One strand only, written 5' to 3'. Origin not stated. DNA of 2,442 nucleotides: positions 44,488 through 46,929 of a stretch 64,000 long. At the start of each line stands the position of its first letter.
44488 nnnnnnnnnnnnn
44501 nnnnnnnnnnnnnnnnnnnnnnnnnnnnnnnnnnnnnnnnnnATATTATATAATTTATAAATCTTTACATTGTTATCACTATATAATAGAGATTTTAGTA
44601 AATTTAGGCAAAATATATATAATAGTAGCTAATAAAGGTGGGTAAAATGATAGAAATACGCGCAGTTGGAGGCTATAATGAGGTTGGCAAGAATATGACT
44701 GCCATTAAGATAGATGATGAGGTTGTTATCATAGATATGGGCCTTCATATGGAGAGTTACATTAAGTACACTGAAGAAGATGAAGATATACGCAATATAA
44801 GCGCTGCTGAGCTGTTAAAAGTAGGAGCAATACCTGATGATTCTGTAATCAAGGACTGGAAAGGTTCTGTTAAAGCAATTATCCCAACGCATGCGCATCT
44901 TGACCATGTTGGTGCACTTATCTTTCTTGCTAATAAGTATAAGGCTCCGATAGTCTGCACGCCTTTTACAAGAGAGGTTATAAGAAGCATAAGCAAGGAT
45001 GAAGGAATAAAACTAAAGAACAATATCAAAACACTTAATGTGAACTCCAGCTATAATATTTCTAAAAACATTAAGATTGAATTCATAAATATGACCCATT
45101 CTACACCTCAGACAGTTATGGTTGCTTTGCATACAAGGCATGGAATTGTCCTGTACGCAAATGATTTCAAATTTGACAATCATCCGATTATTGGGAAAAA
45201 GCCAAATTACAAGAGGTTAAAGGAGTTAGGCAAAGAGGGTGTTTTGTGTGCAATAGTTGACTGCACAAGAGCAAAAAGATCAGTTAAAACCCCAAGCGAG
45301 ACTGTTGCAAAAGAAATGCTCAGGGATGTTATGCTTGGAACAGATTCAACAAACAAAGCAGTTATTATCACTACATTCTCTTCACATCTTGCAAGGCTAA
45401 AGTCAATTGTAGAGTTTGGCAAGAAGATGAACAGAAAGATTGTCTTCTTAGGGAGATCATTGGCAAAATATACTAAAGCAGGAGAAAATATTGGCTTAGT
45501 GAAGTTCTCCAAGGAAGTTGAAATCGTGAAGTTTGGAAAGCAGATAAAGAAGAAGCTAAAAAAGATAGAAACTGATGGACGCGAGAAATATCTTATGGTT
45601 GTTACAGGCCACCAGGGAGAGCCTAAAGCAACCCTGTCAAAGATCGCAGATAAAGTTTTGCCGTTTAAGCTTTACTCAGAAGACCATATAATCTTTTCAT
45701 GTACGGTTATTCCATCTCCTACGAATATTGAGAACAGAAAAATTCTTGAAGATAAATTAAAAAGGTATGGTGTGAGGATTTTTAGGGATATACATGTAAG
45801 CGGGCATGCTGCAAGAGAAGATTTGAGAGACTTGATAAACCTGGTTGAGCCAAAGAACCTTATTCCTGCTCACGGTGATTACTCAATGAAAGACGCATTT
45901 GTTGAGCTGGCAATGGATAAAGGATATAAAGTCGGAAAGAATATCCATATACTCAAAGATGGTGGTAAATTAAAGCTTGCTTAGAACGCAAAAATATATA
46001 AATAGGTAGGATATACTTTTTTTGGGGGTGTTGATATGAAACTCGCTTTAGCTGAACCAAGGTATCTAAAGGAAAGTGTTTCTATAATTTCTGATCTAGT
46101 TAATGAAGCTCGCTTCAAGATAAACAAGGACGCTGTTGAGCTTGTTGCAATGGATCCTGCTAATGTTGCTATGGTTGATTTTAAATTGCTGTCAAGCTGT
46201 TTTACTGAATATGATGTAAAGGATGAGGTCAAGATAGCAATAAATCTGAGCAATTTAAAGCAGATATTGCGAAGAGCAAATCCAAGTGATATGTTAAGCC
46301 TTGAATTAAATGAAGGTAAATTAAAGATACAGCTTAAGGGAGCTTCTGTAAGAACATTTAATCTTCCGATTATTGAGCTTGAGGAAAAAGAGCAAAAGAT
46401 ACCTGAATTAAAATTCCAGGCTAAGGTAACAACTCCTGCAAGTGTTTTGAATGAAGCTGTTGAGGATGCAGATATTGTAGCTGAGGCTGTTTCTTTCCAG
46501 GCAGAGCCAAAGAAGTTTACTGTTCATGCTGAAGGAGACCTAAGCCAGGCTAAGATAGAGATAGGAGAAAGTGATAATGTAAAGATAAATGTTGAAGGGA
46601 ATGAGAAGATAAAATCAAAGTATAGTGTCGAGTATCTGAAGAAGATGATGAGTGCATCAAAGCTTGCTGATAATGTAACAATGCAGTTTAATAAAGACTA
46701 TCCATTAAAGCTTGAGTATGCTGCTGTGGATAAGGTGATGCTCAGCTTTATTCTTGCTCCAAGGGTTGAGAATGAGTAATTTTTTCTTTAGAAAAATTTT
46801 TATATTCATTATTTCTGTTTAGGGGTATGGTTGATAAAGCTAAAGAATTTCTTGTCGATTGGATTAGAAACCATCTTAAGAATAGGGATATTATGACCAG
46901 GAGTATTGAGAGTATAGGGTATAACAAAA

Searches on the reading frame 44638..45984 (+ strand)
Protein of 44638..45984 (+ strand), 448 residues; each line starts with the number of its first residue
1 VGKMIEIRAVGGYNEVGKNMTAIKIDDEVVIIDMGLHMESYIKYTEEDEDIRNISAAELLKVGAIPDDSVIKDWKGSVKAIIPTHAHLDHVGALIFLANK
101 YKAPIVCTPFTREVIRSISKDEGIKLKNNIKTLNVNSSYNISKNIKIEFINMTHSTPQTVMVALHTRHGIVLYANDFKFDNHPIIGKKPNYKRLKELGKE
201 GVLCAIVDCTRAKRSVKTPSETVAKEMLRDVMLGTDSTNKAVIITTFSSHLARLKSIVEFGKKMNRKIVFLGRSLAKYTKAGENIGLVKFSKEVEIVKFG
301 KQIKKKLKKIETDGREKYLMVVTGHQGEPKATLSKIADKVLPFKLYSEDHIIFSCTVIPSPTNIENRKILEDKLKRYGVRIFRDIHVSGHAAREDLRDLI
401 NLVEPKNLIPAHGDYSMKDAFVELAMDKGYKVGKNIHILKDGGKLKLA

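Call 85: search_protein_families(library=pfam, proteins=[window:44638-45984:+], max_evalue=0.00001)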
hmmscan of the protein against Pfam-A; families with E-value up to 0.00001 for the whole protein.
window:44638-45984:+ (448 aa): 4 families
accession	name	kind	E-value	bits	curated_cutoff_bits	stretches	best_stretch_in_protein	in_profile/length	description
PF22505.1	RNase_J_b_CASP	-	1.2e-23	83.7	27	1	240-363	2-117/126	Ribonuclease J, beta-CASP domain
PF07521.17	RMMBL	-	1.8e-12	47.5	21.6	1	384-432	10-60/63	Zn-dependent metallo-hydrolase RNA specificity domain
PF00753.33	Lactamase_B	-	3.2e-08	34.2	22.7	1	19-177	7-150/196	Metallo-beta-lactamase superfamily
PF12706.13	Lactamase_B_2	-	7.8e-08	32.6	27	1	77-177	30-143/200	Beta-lactamase superfamily domain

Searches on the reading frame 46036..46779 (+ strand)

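Call 85: search_protein_families(library=pfam, proteins=[window:46036-46779:+], max_evalue=0.00001)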
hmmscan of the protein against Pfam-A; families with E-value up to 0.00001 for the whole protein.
window:46036-46779:+ (247 aa): 4 families
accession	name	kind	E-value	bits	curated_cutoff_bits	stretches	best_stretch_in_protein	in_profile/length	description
PF00705.23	PCNA_N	-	2.4e-14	53.6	20.3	1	6-95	7-96/127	Proliferating cell nuclear antigen, N-terminal domain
PF02747.20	PCNA_C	-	1.9e-13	51.1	23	1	121-242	1-127/128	Proliferating cell nuclear antigen, C-terminal domain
PF02144.21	Rad1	-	1.2e-07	31.6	24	1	23-220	23-247/257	Repair protein Rad1/Rec1/Rad17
PF04139.18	Rad9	-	2.8e-06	27.4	25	1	14-241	4-251/253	Rad9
